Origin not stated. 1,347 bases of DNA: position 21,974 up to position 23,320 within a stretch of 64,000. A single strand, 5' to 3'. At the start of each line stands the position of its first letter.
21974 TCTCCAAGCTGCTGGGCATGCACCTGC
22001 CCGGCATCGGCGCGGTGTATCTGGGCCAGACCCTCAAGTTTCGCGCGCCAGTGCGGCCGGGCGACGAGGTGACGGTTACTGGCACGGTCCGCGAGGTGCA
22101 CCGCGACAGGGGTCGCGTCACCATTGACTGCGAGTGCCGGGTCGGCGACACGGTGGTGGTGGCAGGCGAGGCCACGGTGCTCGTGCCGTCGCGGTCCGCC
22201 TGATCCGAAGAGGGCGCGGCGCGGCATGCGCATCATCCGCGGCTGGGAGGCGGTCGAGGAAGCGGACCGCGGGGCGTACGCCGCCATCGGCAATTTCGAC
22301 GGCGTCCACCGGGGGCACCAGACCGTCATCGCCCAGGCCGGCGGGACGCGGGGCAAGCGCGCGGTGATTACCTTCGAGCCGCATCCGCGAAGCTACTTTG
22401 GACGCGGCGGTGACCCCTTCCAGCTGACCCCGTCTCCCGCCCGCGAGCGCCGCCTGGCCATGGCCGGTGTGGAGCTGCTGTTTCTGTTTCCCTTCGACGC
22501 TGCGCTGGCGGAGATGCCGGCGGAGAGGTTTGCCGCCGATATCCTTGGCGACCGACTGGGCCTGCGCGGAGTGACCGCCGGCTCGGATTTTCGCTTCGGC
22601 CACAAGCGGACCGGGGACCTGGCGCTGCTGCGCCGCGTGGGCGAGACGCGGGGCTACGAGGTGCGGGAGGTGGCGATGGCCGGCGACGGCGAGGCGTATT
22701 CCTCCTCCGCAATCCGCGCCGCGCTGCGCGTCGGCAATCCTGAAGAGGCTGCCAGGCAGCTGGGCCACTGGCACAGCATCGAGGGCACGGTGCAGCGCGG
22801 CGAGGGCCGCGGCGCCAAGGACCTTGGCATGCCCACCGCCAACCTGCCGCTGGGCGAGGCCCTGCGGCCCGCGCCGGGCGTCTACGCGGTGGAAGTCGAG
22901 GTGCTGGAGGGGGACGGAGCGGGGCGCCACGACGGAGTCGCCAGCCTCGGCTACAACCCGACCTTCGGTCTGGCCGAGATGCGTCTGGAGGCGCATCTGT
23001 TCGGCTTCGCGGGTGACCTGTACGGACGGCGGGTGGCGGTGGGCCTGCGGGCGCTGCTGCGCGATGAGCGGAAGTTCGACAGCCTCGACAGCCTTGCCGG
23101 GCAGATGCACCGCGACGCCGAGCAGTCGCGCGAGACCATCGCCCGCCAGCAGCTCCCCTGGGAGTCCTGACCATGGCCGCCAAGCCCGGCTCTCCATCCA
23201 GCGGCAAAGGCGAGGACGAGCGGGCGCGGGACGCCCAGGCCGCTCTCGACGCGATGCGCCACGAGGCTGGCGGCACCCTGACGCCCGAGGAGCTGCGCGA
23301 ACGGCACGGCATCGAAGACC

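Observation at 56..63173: Dispersed seven-member family of giant polyacidic proteins with shared N- and C-terminal cassettes and unrelated hypervariable cores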

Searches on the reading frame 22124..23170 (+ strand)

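Call 8: search_protein_families(library=pfam, proteins=[window:22124-23170:+], max_evalue=0.001)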
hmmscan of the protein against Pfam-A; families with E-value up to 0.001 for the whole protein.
window:22124-23170:+ (348 aa): 2 families
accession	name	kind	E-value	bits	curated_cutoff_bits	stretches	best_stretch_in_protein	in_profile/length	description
PF06574.18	FAD_syn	-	5.8e-40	137.1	27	1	46-193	3-154/158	FAD synthetase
PF01687.23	Flavokinase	-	1.7e-35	122.3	19.6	1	213-337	1-122/124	Riboflavin kinase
